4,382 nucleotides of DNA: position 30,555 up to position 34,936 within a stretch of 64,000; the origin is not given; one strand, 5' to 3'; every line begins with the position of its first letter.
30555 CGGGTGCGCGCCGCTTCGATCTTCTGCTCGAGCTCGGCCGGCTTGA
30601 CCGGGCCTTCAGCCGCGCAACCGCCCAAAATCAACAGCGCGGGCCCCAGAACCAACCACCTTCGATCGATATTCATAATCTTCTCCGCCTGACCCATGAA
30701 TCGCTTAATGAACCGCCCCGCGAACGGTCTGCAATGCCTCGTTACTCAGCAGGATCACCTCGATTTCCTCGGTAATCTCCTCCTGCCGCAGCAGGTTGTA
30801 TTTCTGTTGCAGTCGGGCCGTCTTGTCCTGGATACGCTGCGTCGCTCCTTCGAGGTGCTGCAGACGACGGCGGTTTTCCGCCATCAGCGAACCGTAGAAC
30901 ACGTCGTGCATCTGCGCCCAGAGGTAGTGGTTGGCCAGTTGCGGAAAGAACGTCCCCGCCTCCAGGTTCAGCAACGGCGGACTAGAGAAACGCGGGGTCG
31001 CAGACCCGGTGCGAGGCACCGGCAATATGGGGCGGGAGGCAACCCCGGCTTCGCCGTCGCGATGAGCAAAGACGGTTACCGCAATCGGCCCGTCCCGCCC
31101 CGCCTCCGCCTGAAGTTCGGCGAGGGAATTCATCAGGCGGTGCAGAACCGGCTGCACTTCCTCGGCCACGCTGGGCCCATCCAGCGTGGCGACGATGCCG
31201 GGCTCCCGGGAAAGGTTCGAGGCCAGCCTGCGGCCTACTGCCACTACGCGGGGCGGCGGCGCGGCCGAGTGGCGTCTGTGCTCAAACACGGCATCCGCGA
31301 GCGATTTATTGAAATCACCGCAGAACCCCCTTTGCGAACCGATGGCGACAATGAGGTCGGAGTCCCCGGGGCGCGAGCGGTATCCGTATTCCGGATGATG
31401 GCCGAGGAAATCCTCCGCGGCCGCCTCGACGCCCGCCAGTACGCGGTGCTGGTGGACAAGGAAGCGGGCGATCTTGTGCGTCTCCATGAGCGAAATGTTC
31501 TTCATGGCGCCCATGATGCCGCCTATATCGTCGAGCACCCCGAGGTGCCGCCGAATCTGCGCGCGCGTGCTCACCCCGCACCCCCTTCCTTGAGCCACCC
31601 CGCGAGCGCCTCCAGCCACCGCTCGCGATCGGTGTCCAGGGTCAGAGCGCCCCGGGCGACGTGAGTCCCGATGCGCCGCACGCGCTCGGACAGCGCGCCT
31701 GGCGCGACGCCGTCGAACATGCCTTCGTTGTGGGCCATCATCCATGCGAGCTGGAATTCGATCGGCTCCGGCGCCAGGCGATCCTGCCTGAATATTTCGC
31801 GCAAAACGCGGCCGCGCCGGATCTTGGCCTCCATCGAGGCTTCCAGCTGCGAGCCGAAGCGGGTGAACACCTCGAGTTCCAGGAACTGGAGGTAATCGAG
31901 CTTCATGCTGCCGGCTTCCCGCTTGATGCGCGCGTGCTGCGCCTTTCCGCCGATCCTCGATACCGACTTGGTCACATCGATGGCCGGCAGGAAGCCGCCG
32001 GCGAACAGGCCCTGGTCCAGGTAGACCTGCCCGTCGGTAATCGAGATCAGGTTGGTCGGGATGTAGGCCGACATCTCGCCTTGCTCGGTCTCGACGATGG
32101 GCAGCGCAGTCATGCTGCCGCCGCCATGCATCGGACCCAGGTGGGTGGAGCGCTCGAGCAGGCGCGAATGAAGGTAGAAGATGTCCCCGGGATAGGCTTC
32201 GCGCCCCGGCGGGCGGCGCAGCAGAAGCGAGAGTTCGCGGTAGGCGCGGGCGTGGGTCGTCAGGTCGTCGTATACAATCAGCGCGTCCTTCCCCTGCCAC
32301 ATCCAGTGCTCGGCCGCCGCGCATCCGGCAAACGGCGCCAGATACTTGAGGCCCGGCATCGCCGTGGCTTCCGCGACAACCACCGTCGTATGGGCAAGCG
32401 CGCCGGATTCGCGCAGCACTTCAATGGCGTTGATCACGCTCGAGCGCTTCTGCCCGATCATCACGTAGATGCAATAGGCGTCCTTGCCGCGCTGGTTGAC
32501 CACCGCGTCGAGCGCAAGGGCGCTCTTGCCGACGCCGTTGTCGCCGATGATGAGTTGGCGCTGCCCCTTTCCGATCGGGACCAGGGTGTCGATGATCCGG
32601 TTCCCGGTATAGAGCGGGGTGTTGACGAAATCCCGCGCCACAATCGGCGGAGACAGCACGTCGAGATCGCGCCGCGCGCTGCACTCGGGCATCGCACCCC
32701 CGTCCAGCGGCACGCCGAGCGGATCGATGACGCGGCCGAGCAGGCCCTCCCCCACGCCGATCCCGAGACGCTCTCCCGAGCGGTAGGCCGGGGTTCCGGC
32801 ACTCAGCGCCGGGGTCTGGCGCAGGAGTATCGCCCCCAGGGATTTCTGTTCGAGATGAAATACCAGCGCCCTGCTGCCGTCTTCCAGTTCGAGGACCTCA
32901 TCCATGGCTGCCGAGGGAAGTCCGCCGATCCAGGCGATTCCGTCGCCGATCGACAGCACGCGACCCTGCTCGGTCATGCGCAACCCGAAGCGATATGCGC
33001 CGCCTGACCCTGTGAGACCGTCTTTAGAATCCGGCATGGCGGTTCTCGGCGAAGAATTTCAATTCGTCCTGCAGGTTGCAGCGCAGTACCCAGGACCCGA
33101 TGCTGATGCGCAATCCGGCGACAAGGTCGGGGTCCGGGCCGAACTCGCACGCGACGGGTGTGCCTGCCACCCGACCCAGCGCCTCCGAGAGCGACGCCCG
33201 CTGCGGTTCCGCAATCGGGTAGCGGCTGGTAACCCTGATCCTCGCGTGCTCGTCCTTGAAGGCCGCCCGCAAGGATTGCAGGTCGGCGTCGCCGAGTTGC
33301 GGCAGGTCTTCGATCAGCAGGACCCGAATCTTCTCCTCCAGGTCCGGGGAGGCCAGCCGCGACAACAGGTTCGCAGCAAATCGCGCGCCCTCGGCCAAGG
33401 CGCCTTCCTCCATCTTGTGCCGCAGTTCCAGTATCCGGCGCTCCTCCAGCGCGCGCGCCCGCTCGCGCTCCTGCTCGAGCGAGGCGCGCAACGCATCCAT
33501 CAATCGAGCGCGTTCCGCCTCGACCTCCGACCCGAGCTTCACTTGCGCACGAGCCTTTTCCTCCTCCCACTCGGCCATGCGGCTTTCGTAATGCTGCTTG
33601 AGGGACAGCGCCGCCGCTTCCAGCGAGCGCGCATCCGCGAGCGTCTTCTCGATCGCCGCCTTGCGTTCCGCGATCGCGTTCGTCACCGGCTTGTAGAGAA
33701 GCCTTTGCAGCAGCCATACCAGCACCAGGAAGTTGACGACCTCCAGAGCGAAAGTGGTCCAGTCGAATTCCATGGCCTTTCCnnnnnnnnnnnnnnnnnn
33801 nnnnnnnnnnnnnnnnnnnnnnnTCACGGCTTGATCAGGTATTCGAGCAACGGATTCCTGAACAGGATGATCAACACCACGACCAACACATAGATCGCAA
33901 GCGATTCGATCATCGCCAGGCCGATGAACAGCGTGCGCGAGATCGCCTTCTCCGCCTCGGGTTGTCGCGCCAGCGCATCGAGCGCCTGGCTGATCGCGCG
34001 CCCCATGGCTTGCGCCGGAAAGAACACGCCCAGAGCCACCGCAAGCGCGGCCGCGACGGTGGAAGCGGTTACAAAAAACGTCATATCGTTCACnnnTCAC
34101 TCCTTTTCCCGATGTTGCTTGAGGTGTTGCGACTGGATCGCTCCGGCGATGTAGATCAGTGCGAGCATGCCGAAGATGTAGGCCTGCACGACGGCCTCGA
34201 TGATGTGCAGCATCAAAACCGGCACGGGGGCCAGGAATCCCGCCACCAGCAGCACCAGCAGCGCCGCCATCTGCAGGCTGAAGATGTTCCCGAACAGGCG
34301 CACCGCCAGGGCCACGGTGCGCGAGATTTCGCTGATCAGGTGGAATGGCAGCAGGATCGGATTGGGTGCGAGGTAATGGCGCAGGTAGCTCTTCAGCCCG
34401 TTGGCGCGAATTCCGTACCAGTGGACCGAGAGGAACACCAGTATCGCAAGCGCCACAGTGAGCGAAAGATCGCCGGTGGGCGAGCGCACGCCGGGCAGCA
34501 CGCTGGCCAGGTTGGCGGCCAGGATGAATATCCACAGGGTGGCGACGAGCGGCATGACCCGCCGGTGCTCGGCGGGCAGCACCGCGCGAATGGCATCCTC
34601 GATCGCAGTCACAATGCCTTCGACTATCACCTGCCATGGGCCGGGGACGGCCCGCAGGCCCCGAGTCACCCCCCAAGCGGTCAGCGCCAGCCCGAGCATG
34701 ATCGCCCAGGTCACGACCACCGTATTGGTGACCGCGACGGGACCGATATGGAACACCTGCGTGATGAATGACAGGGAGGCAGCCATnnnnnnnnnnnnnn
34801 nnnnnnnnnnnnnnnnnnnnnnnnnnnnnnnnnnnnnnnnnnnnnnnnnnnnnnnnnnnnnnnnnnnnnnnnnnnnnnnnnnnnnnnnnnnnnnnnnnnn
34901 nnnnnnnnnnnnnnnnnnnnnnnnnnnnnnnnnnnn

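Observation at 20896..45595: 24.6-kb unidirectional array that joins cusCBA-ccdA-copG copper efflux directly to the N-ATPase and a nucleotide-metabolism/cyclase block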

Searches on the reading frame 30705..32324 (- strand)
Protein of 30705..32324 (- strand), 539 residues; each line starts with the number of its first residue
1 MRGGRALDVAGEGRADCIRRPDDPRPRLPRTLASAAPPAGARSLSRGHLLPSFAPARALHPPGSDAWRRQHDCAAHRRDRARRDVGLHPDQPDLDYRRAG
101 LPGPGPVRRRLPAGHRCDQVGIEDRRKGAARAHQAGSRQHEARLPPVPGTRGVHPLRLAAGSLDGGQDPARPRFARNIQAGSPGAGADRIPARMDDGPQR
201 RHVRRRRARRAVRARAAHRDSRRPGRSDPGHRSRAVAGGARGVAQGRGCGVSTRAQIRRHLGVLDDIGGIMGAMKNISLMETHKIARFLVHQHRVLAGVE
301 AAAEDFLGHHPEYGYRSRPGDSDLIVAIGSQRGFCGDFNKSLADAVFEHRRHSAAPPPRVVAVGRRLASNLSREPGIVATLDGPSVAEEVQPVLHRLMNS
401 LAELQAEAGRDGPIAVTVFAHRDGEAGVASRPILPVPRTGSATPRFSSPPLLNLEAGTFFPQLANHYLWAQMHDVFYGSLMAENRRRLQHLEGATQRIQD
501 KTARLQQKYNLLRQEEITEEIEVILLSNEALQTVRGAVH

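Call 6: search_protein_families(library=pfam, proteins=[window:30705-32324:-], max_evalue=0.01)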
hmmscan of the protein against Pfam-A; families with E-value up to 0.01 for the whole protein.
window:30705-32324:- (539 aa): 1 family
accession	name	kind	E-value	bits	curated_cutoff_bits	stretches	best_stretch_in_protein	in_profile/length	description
PF00231.24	ATP-synt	-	2.2e-28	100.2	39.9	1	256-531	4-285/285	ATP synthase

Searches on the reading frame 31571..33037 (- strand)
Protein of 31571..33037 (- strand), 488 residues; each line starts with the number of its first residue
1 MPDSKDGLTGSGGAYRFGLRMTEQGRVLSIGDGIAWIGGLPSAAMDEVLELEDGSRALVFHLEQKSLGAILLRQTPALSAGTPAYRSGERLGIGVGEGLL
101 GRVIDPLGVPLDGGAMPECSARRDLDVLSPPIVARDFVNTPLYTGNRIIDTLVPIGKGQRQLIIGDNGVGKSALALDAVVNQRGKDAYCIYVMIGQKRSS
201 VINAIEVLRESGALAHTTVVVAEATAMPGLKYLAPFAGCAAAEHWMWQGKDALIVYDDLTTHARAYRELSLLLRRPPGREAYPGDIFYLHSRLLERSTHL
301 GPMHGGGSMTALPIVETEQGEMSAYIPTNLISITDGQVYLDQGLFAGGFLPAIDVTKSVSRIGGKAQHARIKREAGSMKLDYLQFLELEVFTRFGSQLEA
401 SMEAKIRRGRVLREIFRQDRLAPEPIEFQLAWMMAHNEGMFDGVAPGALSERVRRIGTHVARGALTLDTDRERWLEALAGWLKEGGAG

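Call 6: search_protein_families(library=pfam, proteins=[window:31571-33037:-], max_evalue=0.01)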
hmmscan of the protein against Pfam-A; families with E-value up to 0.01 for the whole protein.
window:31571-33037:- (488 aa): 5 families
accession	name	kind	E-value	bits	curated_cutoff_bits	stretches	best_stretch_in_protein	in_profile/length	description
PF00006.31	ATP-synt_ab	-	9.9e-76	254.5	29.5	1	145-360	1-213/213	ATP synthase alpha/beta family, nucleotide-binding domain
PF00306.32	ATP-synt_ab_C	-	9.5e-18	65.2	27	1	367-453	1-87/126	ATP synthase alpha/beta chain, C terminal domain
PF01637.24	ATPase_2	-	0.0022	18.3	33.2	1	156-199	18-61/225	ATPase domain predominantly from Archaea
PF02874.29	ATP-synt_ab_N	-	0.0035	18.2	20.9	1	23-88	4-69/69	ATP synthase alpha/beta family, beta-barrel domain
PF13555.12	AAA_29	-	0.0074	16.4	27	0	154-179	18-42/61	P-loop containing region of AAA domain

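Call 31: search_protein_families(library=ncbifam, proteins=[window:31571-33037:-], max_evalue=0.001)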
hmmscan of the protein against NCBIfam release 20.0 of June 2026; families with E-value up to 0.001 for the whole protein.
window:31571-33037:- (488 aa): 35 families (the best 25 are shown)
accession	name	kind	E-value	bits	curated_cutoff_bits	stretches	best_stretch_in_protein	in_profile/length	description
NF009884.0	PRK13343.1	equivalog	6.8e-205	681.5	554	1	15-463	21-469/507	F0F1 ATP synthase subunit alpha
TIGR03324.1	alt_F1F0_F1_al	exception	8.3e-170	565.7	750.5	1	19-461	23-465/497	alternate F1F0 ATPase, F1 subunit alpha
TIGR00962.1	atpA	equivalog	1e-157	525.9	484.45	1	16-445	19-450/503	F0F1 ATP synthase subunit alpha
NF045863.1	glide_MMOB1660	exception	1.8e-112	376.9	600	1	27-421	3-402/515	MMOB1660 family gliding motility ATPase complex subunit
NF005523.0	PRK07165.1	equivalog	2e-82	277.5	414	1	132-420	119-402/509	ATP F0F1 synthase subunit alpha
NF045936.2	MSC_0619_alpha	exception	1.3e-76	258.3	520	1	133-419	116-397/505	MSC_0619 family F1-like ATPase alpha subunit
TIGR02546.1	III_secr_ATP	equivalog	1.4e-53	182.1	604.75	1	39-396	20-378/423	type III secretion system ATPase SctN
TIGR03496.1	FliI_clade1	equivalog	6.9e-52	176.6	619.1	1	54-396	33-371/414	flagellar protein export ATPase FliI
NF006575.0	PRK09099.1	subfamily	2.8e-47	161.5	706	1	25-416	28-420/443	type III secretion system ATPase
TIGR01026.1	fliI_yscN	subfamily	3.8e-47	161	379.5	1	56-399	61-398/440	FliI/YscN family ATPase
NF005391.0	PRK06936.1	equivalog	7e-47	160.2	657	1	69-418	73-419/439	type III secretion system ATPase SctN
NF005295.0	PRK06820.1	equivalog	7.1e-47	160.4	690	1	24-399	30-398/440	EscN/YscN/HrcN family type III secretion system ATPase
TIGR03498.1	FliI_clade3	equivalog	3.2e-44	151.3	587.45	1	55-418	36-399/418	flagellar protein export ATPase FliI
NF006012.0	PRK08149.1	equivalog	4.1e-43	147.9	594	1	60-396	52-386/431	type III secretion system ATPase SctN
TIGR03497.1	FliI_clade2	equivalog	2.9e-41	141.8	629.8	1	59-395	38-368/413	flagellar protein export ATPase FliI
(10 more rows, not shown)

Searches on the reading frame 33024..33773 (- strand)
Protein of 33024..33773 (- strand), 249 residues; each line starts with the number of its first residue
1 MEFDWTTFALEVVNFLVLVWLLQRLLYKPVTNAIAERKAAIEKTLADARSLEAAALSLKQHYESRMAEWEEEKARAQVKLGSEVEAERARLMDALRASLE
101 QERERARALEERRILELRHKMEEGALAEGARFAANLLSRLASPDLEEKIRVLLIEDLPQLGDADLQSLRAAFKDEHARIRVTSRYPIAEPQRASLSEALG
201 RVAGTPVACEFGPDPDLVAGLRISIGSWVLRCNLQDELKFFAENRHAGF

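Call 6: search_protein_families(library=pfam, proteins=[window:33024-33773:-], max_evalue=0.01)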
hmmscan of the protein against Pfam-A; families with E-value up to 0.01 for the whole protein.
window:33024-33773:- (249 aa): 2 families
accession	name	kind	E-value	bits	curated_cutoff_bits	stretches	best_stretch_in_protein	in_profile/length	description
PF00430.23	ATP-synt_B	-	3.6e-10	40.5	28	1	7-114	1-104/132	ATP synthase B/B' CF(0)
PF00213.23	OSCP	-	3e-07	31.1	22.3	1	173-240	99-167/172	ATP synthase delta (OSCP) subunit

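Call 31: search_protein_families(library=ncbifam, proteins=[window:33024-33773:-], max_evalue=0.001)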
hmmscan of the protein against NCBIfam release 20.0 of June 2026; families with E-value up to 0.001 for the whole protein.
window:33024-33773:- (249 aa): 16 families
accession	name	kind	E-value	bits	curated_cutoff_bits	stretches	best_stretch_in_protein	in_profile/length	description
TIGR03321.1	alt_F1F0_F0_B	exception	7.7e-40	137.2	224.7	1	1-241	1-241/246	alternate F1F0 ATPase, F0 subunit B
NF011044.0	PRK14474.1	equivalog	3e-30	105.5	339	1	1-236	1-237/258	F0F1 ATP synthase subunit B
NF009961.0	PRK13428.1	equivalog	6.5e-13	48.6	328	2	170-238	369-436/445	F0F1 ATP synthase subunit B/delta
NF011043.0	PRK14473.1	equivalog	1.6e-10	41.2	168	1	4-115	7-118/164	F0F1 ATP synthase subunit B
NF005607.0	PRK07353.1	equivalog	1.8e-10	40.8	131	1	6-114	21-125/155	F0F1 ATP synthase subunit B'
NF009992.0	PRK13461.1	equivalog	1.6e-09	37.5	127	1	1-77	1-85/159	F0F1 ATP synthase subunit B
NF004412.0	PRK05759.1-3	equivalog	3.4e-08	33.6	156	1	6-148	28-166/185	F0F1 ATP synthase subunit B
NF006293.0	PRK08476.1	equivalog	8.5e-08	32.5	118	1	8-111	10-114/141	F0F1 ATP synthase subunit B'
TIGR01144.1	ATP_synt_b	equivalog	1.1e-06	28.6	65.5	1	12-108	2-109/147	F0F1 ATP synthase subunit B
NF004406.0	PRK05758.3-2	equivalog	3.1e-06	27.2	172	1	167-239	105-176/186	F0F1 ATP synthase subunit delta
NF009987.0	PRK13453.1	equivalog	3.4e-06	26.9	172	1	3-74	16-87/173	F0F1 ATP synthase subunit B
NF004411.0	PRK05759.1-2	equivalog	3.6e-06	27.1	131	1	6-119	6-114/156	F0F1 ATP synthase subunit B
NF009967.0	PRK13430.1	equivalog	5.1e-06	25.9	200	1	37-229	60-253/271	F0F1 ATP synthase subunit delta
NF004402.0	PRK05758.2-2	equivalog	1.1e-05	25.5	115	1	167-239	100-171/179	F0F1 ATP synthase subunit delta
NF004413.0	PRK05759.1-4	equivalog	5.1e-05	23.4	197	1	10-124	9-119/156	F0F1 ATP synthase subunit B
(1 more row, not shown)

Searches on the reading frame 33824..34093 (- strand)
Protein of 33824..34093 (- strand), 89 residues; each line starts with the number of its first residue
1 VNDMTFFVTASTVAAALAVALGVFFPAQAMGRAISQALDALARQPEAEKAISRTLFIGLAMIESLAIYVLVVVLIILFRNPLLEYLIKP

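Call 6: search_protein_families(library=pfam, proteins=[window:33824-34093:-], max_evalue=0.01)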
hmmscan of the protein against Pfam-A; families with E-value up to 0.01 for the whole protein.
window:33824-34093:- (89 aa): 1 family
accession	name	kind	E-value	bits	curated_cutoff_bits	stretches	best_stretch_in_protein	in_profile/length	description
PF00137.26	ATP-synt_C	-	1.8e-14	54.2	24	1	14-76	2-60/60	ATP synthase subunit C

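Call 31: search_protein_families(library=ncbifam, proteins=[window:33824-34093:-], max_evalue=0.001)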
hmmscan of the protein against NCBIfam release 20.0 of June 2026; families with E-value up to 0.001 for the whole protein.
window:33824-34093:- (89 aa): 14 families
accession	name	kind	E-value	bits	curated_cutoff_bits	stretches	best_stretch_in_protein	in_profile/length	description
NF009998.0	PRK13468.1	equivalog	1.5e-30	105.4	116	1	2-87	2-87/88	F0F1 ATP synthase subunit C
TIGR03322.1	alt_F1F0_F0_C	exception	9.2e-27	93.5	130.85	1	4-85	3-84/86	alternate F1F0 ATPase, F0 subunit C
NF005608.0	PRK07354.1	equivalog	1.3e-21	77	128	1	8-82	6-80/81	F0F1 ATP synthase subunit C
NF006295.0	PRK08482.1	equivalog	2.4e-12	47.3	135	1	3-83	24-104/105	F0F1 ATP synthase subunit C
NF005521.0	PRK07159.1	equivalog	2.9e-12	46.5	122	1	13-78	35-99/101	F0F1 ATP synthase subunit C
NF005363.0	PRK06876.1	equivalog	4.4e-11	42.5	71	1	8-82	5-79/80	F0F1 ATP synthase subunit C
NF005733.0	PRK07558.1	equivalog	1.7e-10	40.9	85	1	10-78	6-73/75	F0F1 ATP synthase subunit C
TIGR01260.1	ATP_synt_c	equivalog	2.1e-10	40.4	43.95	1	27-78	6-57/58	ATP synthase F0 subunit C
NF009999.0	PRK13471.1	equivalog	4.5e-09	36.4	124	1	11-78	16-83/85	F0F1 ATP synthase subunit C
NF005900.0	PRK07874.1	equivalog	4.7e-08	33.2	114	1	14-74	18-78/80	ATP synthase F0 subunit C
NF009996.0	PRK13466.1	equivalog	1.6e-05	25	110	1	16-68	5-57/66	F0F1 ATP synthase subunit C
NF009995.0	PRK13464.1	equivalog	6.9e-05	23.5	168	1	11-82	15-86/101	F0F1 ATP synthase subunit B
NF005174.0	PRK06649.1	equivalog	0.0005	20.1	127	1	13-77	82-142/143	V-type ATP synthase subunit K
NF004888.0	PRK06251.1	equivalog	0.00074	19.6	101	1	8-79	33-100/102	V-type ATP synthase subunit K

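Call 71: search_solved_structures(query=window:33824-34093:-, max_evalue=0.001, show_alignments=4)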
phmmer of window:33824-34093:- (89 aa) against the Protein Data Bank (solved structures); distinct sequences matched with E-value up to 0.001: 18.
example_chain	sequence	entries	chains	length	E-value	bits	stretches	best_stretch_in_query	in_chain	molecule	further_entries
2wie_A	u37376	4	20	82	8.6e-18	67.6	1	8-82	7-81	ATP SYNTHASE C CHAIN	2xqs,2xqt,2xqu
4bem_J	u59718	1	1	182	1.7e-15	60.3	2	6-83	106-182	F1FO ATPASE C1 SUBUNIT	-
4mjn_A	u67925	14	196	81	1.8e-15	60.2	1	7-82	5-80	ATP synthase subunit c, chloroplastic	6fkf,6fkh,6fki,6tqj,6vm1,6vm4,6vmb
3v3c_A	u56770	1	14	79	1.9e-15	60.1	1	8-82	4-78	ATP synthase subunit c, chloroplastic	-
2w5j_A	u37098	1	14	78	4.8e-15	58.9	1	7-81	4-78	ATP SYNTHASE C CHAIN, CHLOROPLASTIC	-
22vl_M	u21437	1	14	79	1.7e-13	53.9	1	9-82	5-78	ATP synthase subunit c, chloroplastic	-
3zk1_A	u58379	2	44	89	1.7e-12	50.8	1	5-85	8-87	ATP SYNTHASE SUBUNIT C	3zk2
4bem_A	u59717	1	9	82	2.2e-12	50.4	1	3-82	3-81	F1FO ATPASE C2 SUBUNIT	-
1yce_A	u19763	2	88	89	4.8e-12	49.3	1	5-83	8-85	subunit c | ATP SYNTHASE SUBUNIT C, SODIUM ION SPECIFIC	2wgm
9itj_H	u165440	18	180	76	1.1e-10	45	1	12-78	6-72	ATP synthase subunit c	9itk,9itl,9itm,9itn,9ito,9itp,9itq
7wem_A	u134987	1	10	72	5.3e-09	39.7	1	12-77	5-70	ATP synthase subunit c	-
1wu0_A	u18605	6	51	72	5.9e-09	39.5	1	11-77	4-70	ATP synthase C chain | ATP synthase subunit c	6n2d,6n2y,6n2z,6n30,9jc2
5dn6_J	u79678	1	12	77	4.2e-05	27.3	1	15-78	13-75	ATP synthase F0 subcomplex C subunit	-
4cbj_A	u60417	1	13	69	0.00035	24.4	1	14-78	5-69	ATP SYNTHASE SUBUNIT C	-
6tdu_AO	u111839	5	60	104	0.00049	23.9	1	10-78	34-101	ATP synthase subunit c | subunit c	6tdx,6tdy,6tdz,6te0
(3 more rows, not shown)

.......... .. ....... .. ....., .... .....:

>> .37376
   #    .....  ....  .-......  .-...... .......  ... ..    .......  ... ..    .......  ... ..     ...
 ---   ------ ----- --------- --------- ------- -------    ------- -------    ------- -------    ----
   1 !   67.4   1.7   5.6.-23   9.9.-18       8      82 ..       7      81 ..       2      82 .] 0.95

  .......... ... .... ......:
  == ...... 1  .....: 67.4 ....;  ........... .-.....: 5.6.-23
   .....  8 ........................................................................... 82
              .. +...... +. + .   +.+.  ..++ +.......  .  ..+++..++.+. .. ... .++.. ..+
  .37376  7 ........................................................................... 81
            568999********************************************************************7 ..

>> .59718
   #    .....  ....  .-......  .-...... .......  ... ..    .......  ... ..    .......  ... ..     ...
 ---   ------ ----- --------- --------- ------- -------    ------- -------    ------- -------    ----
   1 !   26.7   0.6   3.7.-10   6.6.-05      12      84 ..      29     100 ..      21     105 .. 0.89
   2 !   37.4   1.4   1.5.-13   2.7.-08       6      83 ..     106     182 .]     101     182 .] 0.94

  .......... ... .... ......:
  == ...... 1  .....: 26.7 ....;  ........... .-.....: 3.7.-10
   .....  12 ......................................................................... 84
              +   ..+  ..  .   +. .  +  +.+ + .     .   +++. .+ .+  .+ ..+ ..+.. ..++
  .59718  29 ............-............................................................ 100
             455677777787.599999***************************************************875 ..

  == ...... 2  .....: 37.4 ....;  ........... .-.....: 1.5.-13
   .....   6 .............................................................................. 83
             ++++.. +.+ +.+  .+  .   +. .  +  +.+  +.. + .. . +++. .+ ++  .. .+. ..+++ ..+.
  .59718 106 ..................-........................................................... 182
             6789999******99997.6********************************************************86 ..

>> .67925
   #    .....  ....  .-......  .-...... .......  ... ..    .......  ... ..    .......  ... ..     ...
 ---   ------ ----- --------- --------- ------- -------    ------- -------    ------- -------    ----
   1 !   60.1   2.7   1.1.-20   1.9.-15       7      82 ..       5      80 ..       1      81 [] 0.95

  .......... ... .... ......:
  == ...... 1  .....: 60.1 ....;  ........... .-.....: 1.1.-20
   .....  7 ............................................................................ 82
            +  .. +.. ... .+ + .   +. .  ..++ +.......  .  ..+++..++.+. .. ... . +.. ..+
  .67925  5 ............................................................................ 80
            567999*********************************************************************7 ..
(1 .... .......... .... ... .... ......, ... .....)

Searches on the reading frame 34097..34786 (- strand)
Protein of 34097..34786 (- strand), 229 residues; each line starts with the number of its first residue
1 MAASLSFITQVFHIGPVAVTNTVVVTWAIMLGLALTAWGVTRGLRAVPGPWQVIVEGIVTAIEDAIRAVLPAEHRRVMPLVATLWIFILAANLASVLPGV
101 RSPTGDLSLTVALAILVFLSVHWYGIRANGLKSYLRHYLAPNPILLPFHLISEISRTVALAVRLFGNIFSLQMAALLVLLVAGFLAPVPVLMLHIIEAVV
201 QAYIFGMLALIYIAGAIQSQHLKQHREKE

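Call 6: search_protein_families(library=pfam, proteins=[window:34097-34786:-], max_evalue=0.01)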
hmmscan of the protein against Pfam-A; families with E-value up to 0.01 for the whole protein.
window:34097-34786:- (229 aa): 1 family
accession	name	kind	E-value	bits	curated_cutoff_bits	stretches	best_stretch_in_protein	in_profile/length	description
PF00119.25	ATP-synt_A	-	1.9e-41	142.7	33.9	1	24-213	2-216/217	ATP synthase A chain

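Call 31: search_protein_families(library=ncbifam, proteins=[window:34097-34786:-], max_evalue=0.001)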
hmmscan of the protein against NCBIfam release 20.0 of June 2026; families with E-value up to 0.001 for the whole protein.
window:34097-34786:- (229 aa): 14 families
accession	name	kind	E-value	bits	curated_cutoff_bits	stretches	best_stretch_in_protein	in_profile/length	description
NF009954.0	PRK13420.1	equivalog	1.5e-104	348.7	272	1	8-228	8-228/229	F0F1 ATP synthase subunit A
NF004481.0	PRK05815.2-3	equivalog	4.1e-65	219.6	227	1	12-221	10-222/225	F0F1 ATP synthase subunit A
NF009955.0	PRK13421.1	equivalog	2.4e-63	213.7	302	1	7-228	7-228/231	F0F1 ATP synthase subunit A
TIGR03306.1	altF1_A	exception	4.1e-58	196.5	302.1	1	14-217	11-216/217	alternate F1F0 ATPase, F0 subunit A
NF004486.0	PRK05815.3-4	equivalog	5.7e-39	134.2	272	1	10-217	18-223/224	F0F1 ATP synthase subunit A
NF004484.0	PRK05815.3-2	equivalog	5.3e-37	127.8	234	1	11-214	12-221/226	F0F1 ATP synthase subunit A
TIGR01131.1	ATP_synt_6_or_A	equivalog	3.3e-32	112.2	102.6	1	20-215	15-225/227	F0F1 ATP synthase subunit A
NF004479.0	PRK05815.1-4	equivalog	5.9e-28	97.7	268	1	18-221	16-238/238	F0F1 ATP synthase subunit A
NF004482.0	PRK05815.2-4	equivalog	3.3e-27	95.8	225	1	16-221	26-252/252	F0F1 ATP synthase subunit A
NF004477.0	PRK05815.1-1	equivalog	3.4e-22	79.2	280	1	23-218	42-266/268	F0F1 ATP synthase subunit A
NF004485.0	PRK05815.3-3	equivalog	1.7e-20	73.6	249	2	48-170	55-183/281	F0F1 ATP synthase subunit A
NF009953.0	PRK13419.1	equivalog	5.6e-18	65.3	460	1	17-224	107-337/346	F0F1 ATP synthase subunit A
NF004487.0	PRK05815.3-5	equivalog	5.2e-16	58.8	224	2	47-182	56-183/269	F0F1 ATP synthase subunit A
NF009952.0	PRK13417.1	equivalog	0.00022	20.7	531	1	93-215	209-347/352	F0F1 ATP synthase subunit A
